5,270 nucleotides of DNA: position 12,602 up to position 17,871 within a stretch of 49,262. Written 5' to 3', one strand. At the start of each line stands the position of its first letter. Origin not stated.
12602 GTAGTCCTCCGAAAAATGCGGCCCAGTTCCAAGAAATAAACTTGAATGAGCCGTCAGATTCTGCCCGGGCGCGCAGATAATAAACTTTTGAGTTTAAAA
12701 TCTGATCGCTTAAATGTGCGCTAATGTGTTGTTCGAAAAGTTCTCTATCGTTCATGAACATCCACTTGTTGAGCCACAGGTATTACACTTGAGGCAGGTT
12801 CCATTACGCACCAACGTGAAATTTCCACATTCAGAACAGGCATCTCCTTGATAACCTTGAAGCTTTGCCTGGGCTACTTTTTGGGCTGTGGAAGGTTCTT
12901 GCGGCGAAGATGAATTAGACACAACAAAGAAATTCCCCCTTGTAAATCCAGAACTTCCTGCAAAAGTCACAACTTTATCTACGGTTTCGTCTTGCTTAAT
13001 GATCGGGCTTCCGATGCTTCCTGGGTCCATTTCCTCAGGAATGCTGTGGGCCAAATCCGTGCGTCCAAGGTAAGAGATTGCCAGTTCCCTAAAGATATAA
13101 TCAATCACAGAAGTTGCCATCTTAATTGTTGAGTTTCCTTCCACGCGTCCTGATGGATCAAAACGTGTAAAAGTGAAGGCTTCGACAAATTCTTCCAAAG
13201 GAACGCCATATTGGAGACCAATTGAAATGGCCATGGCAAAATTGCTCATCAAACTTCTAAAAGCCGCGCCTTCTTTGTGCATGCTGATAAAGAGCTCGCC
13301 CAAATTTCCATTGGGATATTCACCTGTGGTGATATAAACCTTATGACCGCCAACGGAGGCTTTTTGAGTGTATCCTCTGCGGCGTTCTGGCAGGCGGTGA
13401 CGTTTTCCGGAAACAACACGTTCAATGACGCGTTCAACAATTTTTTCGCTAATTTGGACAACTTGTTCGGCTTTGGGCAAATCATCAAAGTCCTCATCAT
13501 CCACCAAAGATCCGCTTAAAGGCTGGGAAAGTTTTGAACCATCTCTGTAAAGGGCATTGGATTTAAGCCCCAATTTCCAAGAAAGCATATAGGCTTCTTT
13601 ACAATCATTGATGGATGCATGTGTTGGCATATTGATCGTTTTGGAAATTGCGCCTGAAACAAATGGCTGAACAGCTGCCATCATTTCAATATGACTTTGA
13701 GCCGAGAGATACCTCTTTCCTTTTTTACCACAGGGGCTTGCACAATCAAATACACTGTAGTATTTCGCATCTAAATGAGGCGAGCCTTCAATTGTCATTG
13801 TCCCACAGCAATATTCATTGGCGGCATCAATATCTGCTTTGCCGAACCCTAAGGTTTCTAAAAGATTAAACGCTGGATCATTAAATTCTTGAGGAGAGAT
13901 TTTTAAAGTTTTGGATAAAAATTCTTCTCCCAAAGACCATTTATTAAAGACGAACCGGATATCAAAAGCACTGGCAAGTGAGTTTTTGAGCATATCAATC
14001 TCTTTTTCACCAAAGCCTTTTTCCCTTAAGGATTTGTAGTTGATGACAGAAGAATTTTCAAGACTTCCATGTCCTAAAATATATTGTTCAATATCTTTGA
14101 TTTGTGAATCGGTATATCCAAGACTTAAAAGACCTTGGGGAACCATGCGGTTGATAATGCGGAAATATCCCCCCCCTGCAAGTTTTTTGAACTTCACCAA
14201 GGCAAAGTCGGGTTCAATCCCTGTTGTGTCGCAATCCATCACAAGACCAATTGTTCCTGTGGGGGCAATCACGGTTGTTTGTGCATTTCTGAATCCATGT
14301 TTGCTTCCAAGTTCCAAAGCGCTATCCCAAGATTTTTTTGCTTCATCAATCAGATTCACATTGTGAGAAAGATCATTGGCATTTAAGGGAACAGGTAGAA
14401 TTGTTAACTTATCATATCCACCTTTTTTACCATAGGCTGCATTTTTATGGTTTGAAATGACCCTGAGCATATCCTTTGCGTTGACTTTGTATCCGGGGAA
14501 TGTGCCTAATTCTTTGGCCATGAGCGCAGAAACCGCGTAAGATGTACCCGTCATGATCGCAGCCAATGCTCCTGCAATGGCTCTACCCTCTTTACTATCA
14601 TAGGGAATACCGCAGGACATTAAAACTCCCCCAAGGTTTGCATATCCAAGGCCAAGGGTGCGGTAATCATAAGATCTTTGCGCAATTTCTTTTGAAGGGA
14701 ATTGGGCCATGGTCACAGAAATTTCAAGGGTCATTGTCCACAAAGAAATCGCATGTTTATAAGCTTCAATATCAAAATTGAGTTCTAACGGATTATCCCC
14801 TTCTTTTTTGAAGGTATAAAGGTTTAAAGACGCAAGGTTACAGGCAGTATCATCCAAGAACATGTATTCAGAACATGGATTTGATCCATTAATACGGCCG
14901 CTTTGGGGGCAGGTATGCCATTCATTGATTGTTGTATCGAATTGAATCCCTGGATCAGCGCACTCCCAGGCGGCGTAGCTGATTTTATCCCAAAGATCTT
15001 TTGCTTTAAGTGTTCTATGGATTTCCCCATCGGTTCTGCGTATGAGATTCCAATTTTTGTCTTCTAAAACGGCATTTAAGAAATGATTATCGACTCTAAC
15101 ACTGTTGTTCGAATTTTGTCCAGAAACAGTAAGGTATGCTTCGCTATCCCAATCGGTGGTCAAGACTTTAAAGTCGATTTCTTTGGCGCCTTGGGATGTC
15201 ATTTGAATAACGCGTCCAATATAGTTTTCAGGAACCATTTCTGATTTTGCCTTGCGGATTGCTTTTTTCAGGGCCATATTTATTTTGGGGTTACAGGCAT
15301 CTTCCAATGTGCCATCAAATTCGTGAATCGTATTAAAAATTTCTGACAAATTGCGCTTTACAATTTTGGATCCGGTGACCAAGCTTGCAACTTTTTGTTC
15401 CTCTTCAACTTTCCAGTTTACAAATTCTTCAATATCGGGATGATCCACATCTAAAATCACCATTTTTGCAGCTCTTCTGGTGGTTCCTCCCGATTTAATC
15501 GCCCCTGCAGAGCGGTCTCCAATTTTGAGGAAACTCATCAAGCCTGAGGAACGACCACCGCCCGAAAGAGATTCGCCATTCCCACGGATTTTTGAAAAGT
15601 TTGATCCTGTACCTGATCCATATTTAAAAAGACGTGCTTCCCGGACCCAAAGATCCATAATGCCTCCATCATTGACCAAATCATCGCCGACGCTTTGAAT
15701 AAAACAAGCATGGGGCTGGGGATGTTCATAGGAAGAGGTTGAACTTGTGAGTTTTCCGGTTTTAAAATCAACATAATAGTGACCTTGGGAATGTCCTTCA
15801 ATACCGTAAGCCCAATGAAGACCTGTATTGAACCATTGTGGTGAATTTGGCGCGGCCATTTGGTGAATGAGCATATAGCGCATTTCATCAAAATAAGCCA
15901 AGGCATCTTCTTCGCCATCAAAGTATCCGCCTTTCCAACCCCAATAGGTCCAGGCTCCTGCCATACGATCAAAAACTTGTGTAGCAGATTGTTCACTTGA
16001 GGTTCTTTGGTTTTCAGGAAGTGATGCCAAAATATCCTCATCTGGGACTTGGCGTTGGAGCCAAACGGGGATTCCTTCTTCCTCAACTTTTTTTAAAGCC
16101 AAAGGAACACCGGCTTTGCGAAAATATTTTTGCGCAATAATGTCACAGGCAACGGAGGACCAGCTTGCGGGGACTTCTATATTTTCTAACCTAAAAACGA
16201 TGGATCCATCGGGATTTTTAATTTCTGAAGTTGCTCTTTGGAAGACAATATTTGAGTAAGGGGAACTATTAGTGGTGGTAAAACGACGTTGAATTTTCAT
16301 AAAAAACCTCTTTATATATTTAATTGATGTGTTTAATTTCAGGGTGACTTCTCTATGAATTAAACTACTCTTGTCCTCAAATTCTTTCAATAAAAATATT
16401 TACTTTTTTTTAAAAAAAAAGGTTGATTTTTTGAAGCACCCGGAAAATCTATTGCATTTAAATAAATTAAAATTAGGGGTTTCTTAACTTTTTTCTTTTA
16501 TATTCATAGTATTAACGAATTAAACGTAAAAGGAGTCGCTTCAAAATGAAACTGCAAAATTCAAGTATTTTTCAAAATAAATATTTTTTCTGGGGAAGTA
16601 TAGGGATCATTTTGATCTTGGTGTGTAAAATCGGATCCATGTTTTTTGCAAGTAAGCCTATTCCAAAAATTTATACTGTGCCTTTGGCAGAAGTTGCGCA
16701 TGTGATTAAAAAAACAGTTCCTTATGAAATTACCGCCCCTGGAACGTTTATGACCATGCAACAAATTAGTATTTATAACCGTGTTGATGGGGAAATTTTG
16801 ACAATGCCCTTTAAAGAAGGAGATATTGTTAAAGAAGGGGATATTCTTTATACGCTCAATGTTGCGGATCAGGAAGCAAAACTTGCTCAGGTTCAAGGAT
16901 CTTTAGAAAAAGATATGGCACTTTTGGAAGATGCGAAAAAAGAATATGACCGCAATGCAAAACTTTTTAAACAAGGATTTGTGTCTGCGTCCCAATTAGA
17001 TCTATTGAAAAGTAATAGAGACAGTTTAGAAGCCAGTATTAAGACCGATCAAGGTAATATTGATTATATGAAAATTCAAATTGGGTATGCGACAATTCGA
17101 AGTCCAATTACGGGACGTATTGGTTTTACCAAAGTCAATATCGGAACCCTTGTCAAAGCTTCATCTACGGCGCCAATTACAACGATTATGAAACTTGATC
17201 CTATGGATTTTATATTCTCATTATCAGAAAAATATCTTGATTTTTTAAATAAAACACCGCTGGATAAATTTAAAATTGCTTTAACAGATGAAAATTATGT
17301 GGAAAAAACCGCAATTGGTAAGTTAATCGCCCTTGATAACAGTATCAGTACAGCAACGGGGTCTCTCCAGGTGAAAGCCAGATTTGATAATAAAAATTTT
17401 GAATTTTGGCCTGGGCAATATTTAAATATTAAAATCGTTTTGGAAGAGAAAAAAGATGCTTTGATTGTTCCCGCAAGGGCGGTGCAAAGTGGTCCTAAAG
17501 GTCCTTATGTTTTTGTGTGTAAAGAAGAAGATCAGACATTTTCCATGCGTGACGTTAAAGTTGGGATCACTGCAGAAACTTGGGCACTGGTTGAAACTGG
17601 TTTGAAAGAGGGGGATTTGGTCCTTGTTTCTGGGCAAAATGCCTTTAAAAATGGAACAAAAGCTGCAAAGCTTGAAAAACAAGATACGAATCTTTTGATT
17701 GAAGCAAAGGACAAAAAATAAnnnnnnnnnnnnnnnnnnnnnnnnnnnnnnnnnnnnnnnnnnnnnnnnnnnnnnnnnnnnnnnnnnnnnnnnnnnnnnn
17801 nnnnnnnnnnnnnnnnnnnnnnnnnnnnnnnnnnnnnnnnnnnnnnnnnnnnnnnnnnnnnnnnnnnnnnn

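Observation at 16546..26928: One adaptor gene followed by three tandem, translationally coupled RND permease paralogues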

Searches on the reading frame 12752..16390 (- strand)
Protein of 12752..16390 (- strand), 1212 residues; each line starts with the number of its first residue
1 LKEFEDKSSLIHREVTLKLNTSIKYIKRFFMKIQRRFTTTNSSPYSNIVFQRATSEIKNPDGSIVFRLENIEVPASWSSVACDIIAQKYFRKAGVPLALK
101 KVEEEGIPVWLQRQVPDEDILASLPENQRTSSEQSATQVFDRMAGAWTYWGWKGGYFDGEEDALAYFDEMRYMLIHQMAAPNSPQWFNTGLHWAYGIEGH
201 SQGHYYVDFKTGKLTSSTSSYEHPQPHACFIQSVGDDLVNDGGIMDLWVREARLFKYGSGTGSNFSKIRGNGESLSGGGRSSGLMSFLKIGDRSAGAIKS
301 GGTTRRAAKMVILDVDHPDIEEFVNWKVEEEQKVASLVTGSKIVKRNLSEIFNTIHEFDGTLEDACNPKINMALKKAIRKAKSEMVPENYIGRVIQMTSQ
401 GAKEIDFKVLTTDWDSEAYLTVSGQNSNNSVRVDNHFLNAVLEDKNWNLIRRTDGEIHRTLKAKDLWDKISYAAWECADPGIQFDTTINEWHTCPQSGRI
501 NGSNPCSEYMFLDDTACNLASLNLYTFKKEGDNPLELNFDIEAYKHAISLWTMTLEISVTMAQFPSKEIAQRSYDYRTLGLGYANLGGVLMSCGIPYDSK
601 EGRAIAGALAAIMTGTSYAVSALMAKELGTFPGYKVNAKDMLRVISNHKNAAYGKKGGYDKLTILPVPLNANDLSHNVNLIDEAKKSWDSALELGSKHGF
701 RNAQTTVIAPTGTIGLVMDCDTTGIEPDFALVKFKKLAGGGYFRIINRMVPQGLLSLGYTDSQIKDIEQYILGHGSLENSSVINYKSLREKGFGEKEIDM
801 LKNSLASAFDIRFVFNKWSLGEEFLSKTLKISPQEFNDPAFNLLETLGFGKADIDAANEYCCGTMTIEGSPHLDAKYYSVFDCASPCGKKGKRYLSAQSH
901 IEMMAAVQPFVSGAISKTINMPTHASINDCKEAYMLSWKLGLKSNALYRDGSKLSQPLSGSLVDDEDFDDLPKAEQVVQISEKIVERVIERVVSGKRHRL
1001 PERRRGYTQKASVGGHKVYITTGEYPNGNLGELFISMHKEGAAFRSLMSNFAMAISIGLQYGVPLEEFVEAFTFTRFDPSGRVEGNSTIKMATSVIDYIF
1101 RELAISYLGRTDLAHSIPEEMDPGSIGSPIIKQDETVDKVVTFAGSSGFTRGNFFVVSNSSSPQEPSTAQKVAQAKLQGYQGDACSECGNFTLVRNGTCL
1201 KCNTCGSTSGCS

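Call 9: search_protein_families(library=pfam, proteins=[window:12752-16390:-])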
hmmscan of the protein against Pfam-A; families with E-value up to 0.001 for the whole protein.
window:12752-16390:- (1212 aa): 3 families
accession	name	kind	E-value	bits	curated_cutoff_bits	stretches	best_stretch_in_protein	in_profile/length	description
PF02867.20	Ribonuc_red_lgC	-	6.9e-124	414.8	23.9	2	228-768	2-444/523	Ribonucleotide reductase, barrel domain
PF08471.15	Ribonuc_red_2_N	-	3.2e-43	146.6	27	1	61-177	1-103/103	Class II vitamin B12-dependent ribonucleotide reductase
PF12637.14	TSCPD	-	6.1e-11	42.9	22.8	1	1007-1104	3-85/88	TSCPD domain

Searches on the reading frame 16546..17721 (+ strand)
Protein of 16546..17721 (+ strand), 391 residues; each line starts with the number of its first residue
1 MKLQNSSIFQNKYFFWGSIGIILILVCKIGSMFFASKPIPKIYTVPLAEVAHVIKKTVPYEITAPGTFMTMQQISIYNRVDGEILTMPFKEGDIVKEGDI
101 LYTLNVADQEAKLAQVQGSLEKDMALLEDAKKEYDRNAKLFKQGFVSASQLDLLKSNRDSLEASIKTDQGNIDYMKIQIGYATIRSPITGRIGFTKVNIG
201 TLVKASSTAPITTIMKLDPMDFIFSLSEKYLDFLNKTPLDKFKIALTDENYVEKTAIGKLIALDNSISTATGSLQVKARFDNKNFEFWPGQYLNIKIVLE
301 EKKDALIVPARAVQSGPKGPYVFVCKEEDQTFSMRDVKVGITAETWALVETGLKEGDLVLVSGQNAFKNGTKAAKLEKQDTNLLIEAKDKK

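Call 8: search_protein_families(library=ncbifam, proteins=[window:16546-17721:+])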
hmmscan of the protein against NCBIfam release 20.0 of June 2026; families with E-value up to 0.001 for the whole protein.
window:16546-17721:+ (391 aa): 21 families
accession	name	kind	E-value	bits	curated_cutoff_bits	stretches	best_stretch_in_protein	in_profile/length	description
TIGR01730.1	RND_mfp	subfamily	1.4e-72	244.4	94.9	1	49-372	2-318/322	efflux RND transporter periplasmic adaptor subunit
NF008589.1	PRK11556.1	equivalog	2.4e-69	234.1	391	1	46-373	57-385/392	MdtA/MuxA family multidrug efflux RND transporter periplasmic adaptor subunit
NF033138.2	RND-peri-MexC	equivalog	6.8e-40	137.3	625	1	49-375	39-371/375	MexC family multidrug efflux RND transporter periplasmic adaptor subunit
NF045904.1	RND-peri-MexE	equivalog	7.5e-38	130.4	714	1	46-372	36-365/390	multidrug efflux RND transporter periplasmic adaptor subunit MexE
NF007362.0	PRK09859.1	equivalog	4.8e-36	124.7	738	1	61-388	49-384/385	multidrug transporter subunit MdtE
NF007132.1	PRK09578.1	equivalog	5.4e-34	117.6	512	1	47-381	39-381/396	MexX/AxyX family multidrug efflux RND transporter periplasmic adaptor subunit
TIGR00999.1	8a0102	subfamily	8.5e-31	107.1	319.3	1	92-364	1-267/271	CzcB/NccB family metal efflux transporter periplasmic adaptor subunit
NF011604.1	PRK15030.1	equivalog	2.5e-30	105.8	765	1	48-373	38-373/397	multidrug efflux RND transporter periplasmic adaptor subunit AcrA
NF000272.2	OqxA_adapt_sub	exception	1.3e-27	96.8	835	1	35-368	32-372/391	multidrug efflux RND transporter periplasmic adaptor subunit OqxA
NF033834.1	RND_adapt_MexA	exception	2e-27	96.3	750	1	45-375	35-360/373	multidrug efflux RND transporter periplasmic adaptor subunit MexA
NF008606.0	PRK11578.1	equivalog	3.1e-15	56.2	342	1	21-365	15-366/371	macrolide transporter subunit MacA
NF038010.1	ABC_adapt_DarC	equivalog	2.6e-13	49.5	450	1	130-367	181-408/417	darobactin export ABC transporter periplasmic adaptor subunit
TIGR00998.1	8a0101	subfamily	1.1e-11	44.3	390.8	1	50-120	20-89/334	EmrA/EmrK family multidrug efflux transporter periplasmic adaptor subunit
NF002939.0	PRK03598.1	equivalog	4.7e-09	35.8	393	1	110-172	107-169/332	secretion protein HlyD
NF007785.0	PRK10476.1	equivalog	5.6e-09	35.3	376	1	51-127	27-102/347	multidrug transporter subunit MdtN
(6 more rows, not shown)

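Call 9: search_protein_families(library=pfam, proteins=[window:16546-17721:+])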
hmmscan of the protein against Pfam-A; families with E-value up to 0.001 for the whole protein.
window:16546-17721:+ (391 aa): 3 families
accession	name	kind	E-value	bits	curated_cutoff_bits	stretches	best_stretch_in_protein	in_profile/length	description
PF13437.12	HlyD_3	-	3.5e-09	37.8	22.2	1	183-284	1-97/106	HlyD family secretion protein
PF16576.10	HlyD_D23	-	2.7e-07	30.6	30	1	72-292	18-213/214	Barrel-sandwich domain of CusB or HlyD membrane-fusion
PF13533.13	Biotin_lipoyl_2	-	1.7e-05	25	29.8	1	78-105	5-32/32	Biotin-lipoyl like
